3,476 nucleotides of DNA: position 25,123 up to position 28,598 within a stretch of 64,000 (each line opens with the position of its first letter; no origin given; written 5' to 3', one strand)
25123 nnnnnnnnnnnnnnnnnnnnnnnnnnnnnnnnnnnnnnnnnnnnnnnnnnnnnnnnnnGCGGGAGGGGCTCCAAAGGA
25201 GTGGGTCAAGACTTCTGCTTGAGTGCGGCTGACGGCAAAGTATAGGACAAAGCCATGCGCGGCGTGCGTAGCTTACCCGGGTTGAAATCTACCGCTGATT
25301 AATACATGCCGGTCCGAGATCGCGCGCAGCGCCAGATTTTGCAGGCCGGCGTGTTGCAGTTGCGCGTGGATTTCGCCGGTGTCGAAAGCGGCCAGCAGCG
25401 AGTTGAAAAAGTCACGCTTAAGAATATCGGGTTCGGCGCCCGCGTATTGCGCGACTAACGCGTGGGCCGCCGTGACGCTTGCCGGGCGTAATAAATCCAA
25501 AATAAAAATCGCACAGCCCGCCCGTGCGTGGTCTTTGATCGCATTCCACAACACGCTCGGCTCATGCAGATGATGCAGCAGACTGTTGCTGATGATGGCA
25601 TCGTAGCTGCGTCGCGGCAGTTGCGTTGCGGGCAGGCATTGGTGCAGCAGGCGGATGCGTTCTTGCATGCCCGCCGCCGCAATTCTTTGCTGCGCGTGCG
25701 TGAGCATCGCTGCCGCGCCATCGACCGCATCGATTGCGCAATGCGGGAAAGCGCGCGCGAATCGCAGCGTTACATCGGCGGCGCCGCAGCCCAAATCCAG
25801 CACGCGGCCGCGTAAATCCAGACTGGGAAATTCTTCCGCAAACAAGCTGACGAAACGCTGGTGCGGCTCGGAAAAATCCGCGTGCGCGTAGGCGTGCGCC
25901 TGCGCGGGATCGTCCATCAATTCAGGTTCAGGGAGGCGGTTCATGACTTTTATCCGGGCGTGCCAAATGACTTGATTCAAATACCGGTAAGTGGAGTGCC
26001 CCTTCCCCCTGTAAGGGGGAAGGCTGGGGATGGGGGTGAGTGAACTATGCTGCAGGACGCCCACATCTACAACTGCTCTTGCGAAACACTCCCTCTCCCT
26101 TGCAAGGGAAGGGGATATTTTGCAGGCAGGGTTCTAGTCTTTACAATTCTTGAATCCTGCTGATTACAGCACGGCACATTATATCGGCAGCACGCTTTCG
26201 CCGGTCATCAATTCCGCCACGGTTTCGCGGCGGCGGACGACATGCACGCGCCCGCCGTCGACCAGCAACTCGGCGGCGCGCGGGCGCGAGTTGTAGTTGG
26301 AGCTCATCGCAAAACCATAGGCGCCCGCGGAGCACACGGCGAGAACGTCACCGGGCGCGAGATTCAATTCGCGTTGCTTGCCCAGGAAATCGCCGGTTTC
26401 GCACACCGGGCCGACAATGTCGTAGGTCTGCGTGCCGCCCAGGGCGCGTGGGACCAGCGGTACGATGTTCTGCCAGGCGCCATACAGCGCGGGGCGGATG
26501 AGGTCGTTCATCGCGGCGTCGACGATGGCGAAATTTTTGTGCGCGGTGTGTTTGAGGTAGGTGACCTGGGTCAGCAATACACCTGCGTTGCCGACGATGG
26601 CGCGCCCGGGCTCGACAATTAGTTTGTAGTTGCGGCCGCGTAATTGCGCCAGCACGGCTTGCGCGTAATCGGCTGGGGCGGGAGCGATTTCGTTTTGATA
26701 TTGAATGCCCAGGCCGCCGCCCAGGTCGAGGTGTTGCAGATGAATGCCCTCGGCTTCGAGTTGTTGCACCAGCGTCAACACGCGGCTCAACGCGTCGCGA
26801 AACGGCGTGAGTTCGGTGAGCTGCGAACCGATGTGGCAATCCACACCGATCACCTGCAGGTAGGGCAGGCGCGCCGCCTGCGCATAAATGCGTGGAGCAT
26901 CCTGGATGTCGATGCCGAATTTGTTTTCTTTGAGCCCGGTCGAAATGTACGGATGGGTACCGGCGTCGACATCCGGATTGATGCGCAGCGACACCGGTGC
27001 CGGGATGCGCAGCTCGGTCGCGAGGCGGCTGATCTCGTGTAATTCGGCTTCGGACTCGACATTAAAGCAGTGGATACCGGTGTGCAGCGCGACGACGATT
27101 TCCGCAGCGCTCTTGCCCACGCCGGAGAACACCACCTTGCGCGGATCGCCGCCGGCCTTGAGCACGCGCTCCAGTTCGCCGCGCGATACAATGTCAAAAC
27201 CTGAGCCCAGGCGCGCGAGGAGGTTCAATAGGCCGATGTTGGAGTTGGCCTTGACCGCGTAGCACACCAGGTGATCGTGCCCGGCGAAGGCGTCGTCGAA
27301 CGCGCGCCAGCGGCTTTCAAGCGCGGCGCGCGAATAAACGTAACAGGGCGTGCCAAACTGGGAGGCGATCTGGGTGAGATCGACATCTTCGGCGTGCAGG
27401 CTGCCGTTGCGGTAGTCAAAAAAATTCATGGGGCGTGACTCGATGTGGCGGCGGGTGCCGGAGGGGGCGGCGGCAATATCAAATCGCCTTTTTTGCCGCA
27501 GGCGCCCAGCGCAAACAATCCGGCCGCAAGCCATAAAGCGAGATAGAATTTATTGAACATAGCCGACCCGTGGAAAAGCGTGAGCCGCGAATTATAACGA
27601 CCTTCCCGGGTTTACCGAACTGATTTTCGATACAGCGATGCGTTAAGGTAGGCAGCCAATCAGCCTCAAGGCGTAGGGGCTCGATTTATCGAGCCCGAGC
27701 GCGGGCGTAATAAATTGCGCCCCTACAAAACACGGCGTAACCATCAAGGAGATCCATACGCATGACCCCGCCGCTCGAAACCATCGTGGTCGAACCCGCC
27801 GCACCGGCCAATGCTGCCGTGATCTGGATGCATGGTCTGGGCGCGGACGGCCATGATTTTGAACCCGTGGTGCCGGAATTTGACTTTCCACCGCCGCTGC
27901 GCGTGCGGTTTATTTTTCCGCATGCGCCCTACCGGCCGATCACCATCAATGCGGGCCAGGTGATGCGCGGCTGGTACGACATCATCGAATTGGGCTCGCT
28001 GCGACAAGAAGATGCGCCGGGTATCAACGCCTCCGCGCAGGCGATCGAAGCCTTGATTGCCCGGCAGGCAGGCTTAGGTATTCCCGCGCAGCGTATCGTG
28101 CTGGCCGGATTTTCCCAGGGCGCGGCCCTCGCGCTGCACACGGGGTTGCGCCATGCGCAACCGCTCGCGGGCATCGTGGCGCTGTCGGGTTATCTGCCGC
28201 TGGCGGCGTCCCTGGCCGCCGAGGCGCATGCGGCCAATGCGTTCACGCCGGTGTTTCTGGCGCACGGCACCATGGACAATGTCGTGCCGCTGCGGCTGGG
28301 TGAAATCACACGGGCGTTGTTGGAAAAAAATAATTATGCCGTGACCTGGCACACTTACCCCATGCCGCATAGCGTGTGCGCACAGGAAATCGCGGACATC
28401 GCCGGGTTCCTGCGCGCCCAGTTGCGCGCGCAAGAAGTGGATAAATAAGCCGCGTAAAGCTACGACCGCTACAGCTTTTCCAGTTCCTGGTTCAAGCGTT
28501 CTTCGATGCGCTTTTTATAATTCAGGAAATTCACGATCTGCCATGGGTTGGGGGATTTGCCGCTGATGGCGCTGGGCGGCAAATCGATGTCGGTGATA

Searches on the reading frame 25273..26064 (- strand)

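Call 27: search_protein_families(library=pfam, proteins=[window:25273-26064:-], max_evalue=0.00001)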
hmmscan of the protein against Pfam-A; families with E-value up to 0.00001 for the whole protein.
window:25273-26064:- (263 aa): 6 families
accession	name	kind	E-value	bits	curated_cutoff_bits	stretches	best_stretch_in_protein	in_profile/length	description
PF13649.12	Methyltransf_25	-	1.9e-15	57.7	27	1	88-171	1-82/97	Methyltransferase domain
PF08242.18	Methyltransf_12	-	1.9e-14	54.6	30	1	89-184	1-96/98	Methyltransferase domain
PF08241.18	Methyltransf_11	-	4.3e-11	43.7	21.2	1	89-186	1-93/95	Methyltransferase domain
PF13489.12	Methyltransf_23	-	9.5e-11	42.1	27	1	73-245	11-163/164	Methyltransferase domain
PF05175.20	MTS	-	6.3e-10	39.4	23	1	74-177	22-124/170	Methyltransferase small domain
PF13847.12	Methyltransf_31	-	1.5e-08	34.8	27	1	87-181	6-102/145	Methyltransferase domain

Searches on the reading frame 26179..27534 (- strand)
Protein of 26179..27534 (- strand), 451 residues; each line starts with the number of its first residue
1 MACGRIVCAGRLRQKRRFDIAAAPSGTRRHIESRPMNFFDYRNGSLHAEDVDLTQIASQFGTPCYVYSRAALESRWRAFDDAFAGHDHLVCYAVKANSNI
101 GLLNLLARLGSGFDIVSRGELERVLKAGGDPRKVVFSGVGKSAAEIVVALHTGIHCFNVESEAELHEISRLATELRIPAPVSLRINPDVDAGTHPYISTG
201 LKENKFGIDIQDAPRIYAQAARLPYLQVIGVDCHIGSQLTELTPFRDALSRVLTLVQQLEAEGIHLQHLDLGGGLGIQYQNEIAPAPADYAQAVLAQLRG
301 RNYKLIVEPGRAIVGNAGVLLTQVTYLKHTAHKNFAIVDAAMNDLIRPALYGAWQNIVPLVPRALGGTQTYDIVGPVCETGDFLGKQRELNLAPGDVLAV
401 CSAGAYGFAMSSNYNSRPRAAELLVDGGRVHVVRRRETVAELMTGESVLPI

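Call 8: search_protein_families(library=pfam, proteins=[window:26179-27534:-], max_evalue=0.001)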
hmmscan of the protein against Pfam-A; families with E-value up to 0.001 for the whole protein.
window:26179-27534:- (451 aa): 3 families
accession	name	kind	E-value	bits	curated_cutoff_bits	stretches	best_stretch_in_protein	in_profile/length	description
PF02784.22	Orn_Arg_deC_N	-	5.7e-75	252.3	23.4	1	70-315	2-247/247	Pyridoxal-dependent decarboxylase, pyridoxal binding domain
PF00278.28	Orn_DAP_Arg_deC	-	1.4e-27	96.2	23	1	64-404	1-95/95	Pyridoxal-dependent decarboxylase, C-terminal sheet domain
PF01168.26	Ala_racemase_N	-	8.5e-09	35.9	24.1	1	69-270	3-192/220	Alanine racemase, N-terminal domain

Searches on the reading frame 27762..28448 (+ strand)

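Call 8: search_protein_families(library=pfam, proteins=[window:27762-28448:+], max_evalue=0.001)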
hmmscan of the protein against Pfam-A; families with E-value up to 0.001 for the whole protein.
window:27762-28448:+ (228 aa): 7 families
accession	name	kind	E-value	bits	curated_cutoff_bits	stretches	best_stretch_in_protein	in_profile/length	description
PF02230.22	Abhydrolase_2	-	4.8e-56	190.4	23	1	8-219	5-215/217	Phospholipase/Carboxylesterase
PF12146.15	Hydrolase_4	-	4.6e-06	26.5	27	0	105-144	71-110/239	Serine aminopeptidase, S33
PF20434.5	BD-FAE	-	8.3e-06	25.9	26.8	0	92-132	71-111/215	BD-FAE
PF03959.19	FSH1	-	1.4e-05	25.3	21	1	47-203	35-199/211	Serine hydrolase (FSH1)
PF00561.26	Abhydrolase_1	-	4.5e-05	23.7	25.8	0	107-148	66-106/245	alpha/beta hydrolase fold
PF07859.19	Abhydrolase_3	-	0.00027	21.2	25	1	89-156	50-120/210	alpha/beta hydrolase fold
PF01738.24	DLH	-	0.00039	20.5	21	1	108-205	95-188/217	Dienelactone hydrolase family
